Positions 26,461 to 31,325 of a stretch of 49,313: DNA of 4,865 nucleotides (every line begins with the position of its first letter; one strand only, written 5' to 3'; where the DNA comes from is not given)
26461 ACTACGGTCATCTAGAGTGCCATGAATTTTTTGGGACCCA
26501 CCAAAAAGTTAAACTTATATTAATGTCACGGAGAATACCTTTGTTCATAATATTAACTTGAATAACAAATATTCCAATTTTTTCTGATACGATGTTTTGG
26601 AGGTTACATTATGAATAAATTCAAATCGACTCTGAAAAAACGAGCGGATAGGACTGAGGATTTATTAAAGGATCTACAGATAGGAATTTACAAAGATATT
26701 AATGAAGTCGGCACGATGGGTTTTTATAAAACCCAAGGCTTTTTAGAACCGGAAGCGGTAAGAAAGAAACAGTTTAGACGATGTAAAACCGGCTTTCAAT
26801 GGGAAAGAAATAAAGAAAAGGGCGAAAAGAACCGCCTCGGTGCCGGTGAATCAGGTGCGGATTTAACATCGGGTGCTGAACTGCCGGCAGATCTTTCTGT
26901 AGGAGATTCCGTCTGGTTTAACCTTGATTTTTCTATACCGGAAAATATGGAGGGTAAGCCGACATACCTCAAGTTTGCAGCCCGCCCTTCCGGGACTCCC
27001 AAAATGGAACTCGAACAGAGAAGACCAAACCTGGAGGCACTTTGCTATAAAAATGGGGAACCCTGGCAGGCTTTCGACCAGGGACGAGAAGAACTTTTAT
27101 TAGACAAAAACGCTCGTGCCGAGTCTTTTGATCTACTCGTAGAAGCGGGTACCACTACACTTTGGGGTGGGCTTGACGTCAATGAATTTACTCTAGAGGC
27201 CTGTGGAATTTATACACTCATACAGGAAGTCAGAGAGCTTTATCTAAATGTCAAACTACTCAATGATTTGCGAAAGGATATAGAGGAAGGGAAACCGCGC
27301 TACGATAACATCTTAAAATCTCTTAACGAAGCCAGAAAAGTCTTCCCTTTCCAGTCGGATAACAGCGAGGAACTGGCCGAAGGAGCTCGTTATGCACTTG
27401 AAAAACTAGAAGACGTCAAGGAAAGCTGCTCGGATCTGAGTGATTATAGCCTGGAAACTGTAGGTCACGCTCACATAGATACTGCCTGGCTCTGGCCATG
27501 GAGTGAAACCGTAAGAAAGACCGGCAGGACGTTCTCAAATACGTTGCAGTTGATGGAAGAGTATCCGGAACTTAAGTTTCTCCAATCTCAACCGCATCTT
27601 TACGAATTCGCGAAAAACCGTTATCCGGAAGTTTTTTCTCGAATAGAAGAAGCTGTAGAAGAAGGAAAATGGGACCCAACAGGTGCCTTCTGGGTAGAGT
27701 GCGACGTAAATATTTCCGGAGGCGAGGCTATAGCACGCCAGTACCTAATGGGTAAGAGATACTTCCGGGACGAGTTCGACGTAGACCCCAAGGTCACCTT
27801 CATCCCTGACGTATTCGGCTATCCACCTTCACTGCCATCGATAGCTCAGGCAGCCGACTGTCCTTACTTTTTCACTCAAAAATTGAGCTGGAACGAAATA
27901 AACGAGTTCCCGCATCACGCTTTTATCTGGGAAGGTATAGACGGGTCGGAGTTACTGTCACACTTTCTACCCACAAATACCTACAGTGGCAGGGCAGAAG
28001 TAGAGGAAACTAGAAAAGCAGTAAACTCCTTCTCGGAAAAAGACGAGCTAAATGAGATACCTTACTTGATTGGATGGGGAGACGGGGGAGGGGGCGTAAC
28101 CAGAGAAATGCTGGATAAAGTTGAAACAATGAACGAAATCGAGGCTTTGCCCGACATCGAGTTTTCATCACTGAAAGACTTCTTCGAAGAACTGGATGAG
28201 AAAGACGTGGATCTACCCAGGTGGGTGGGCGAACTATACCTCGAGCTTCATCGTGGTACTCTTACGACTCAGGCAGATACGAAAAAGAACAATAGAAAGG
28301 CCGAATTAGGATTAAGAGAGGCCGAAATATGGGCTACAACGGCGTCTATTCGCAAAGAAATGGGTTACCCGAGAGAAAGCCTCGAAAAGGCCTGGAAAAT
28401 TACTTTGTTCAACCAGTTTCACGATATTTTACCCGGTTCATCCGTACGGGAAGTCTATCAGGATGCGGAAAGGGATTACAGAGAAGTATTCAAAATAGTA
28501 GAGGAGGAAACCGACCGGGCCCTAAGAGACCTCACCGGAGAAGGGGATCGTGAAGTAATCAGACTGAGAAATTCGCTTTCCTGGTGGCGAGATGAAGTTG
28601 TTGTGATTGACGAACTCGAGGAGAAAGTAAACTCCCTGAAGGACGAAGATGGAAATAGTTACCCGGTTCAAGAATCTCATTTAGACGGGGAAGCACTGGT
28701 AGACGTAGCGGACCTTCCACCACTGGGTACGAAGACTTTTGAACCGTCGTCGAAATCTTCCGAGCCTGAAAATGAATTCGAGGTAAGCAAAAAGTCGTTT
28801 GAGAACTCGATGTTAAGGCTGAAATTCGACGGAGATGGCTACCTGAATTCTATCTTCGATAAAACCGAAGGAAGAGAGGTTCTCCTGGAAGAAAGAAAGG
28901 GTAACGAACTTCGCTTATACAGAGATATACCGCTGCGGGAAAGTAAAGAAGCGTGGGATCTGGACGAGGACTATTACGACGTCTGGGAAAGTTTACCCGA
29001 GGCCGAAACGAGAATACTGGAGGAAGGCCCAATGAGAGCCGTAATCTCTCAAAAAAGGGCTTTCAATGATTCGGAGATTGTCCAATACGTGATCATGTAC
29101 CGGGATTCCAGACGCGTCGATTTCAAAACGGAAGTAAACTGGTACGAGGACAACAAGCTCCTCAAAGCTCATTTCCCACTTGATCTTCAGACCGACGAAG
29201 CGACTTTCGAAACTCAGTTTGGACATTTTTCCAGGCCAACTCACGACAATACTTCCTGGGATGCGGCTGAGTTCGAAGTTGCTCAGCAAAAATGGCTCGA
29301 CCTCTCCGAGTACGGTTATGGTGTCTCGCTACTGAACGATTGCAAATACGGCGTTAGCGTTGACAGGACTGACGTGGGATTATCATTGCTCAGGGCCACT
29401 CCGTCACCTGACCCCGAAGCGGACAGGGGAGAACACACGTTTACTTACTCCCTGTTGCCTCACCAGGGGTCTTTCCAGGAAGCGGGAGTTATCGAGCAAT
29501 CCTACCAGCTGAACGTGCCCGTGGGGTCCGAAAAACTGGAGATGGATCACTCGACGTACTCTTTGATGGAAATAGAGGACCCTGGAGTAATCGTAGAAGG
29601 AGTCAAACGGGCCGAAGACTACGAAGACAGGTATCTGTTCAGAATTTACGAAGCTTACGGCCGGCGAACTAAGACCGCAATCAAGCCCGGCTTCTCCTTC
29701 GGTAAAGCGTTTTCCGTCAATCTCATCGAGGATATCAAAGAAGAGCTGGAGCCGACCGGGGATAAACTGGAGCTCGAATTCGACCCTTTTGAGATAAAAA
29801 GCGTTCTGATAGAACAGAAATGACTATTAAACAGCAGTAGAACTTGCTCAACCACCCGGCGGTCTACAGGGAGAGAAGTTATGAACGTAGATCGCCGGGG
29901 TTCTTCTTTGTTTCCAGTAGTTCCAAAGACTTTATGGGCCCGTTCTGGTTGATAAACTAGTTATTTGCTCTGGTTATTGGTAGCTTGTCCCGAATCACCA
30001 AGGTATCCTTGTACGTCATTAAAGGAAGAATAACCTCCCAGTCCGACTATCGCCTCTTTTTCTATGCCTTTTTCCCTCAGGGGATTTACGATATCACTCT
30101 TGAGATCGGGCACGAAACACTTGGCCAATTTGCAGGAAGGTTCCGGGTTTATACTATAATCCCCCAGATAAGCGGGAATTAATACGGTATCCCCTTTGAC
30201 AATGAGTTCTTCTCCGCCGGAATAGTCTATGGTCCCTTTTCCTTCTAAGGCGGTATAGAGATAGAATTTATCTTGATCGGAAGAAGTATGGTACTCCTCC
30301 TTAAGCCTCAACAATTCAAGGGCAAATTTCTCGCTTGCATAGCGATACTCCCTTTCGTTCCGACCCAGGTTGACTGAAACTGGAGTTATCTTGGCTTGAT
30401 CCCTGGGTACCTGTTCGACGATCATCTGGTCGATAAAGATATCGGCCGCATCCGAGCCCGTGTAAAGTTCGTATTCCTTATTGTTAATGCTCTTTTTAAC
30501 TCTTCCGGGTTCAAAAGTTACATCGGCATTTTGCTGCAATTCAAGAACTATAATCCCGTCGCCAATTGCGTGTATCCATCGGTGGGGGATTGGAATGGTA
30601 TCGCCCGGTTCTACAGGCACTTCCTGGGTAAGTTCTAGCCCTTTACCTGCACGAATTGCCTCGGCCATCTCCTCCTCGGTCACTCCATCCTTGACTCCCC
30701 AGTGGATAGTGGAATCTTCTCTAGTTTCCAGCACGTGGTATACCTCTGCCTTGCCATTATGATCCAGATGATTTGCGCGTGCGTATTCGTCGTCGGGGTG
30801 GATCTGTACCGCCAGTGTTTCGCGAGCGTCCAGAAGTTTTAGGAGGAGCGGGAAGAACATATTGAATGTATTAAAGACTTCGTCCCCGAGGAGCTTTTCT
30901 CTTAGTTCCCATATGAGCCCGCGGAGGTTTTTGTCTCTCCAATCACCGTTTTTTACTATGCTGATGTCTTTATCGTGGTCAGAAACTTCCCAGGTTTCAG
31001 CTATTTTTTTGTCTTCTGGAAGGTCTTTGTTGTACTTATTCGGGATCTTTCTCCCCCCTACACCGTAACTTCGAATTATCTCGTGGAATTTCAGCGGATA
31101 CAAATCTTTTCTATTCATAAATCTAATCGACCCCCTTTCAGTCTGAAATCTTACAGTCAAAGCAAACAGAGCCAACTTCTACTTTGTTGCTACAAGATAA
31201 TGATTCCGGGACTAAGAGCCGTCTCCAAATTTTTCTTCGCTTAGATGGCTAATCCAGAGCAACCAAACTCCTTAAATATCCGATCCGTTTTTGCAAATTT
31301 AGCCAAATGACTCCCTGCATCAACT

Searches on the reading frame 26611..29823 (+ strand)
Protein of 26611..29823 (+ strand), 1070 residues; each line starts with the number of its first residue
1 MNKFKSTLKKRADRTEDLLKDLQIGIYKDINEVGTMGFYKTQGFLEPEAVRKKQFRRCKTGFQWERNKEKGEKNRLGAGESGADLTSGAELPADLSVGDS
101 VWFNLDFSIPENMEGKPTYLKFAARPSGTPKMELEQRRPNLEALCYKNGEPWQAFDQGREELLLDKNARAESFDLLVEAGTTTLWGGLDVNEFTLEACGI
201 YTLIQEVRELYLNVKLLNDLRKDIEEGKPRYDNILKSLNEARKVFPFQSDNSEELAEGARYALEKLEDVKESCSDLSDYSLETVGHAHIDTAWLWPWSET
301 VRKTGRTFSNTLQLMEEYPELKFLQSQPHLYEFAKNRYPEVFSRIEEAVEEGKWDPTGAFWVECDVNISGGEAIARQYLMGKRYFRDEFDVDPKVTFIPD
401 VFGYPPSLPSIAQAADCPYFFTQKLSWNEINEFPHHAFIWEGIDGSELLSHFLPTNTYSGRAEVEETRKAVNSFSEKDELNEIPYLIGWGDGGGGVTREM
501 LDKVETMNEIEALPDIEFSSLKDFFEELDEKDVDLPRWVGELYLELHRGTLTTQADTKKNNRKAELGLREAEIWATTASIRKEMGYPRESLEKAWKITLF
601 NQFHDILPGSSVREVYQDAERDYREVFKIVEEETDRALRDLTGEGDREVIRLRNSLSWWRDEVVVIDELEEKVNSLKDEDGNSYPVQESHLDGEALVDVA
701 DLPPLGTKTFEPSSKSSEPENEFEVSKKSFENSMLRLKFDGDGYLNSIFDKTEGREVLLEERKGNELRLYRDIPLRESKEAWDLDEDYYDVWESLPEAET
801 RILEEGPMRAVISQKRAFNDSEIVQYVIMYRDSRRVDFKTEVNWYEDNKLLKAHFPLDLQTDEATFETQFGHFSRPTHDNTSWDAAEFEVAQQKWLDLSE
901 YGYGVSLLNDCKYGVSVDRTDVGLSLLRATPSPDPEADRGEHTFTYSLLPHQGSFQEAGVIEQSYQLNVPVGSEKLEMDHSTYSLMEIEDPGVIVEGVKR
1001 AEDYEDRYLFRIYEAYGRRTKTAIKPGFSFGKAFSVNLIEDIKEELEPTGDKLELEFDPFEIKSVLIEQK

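Call 40: search_protein_families(library=pfam, proteins=[window:26611-29823:+], max_evalue=0.00001)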
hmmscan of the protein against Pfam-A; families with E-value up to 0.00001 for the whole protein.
window:26611-29823:+ (1070 aa): 4 families
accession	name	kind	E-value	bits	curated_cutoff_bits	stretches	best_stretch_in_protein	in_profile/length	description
PF01074.27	Glyco_hydro_38N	-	7.2e-81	272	25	1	283-538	4-269/270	Glycosyl hydrolases family 38 N-terminal domain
PF07748.19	Glyco_hydro_38C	-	7.3e-60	203.2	25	1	731-936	2-206/206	Glycosyl hydrolases family 38 C-terminal domain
PF09261.16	Alpha-mann_mid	-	2.3e-29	101.8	31.1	1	545-641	1-96/96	Alpha mannosidase middle domain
PF17677.7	Glyco_hydro38C2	-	6.6e-12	45.8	22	1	993-1064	2-71/72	Glycosyl hydrolases family 38 C-terminal beta sandwich domain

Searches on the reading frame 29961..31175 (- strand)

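Call 40: search_protein_families(library=pfam, proteins=[window:29961-31175:-], max_evalue=0.00001)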
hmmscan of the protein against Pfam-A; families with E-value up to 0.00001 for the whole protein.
window:29961-31175:- (404 aa): 2 families
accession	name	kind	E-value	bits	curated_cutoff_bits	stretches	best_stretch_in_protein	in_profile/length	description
PF20511.4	PMI_typeI_cat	-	1.2e-12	48.6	22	1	41-138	17-113/143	Phosphomannose isomerase type I, catalytic domain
PF21621.3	MPI_cupin_dom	-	5.5e-08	33.1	27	1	279-344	7-70/79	Mannose-6-phosphate isomerase, cupin domain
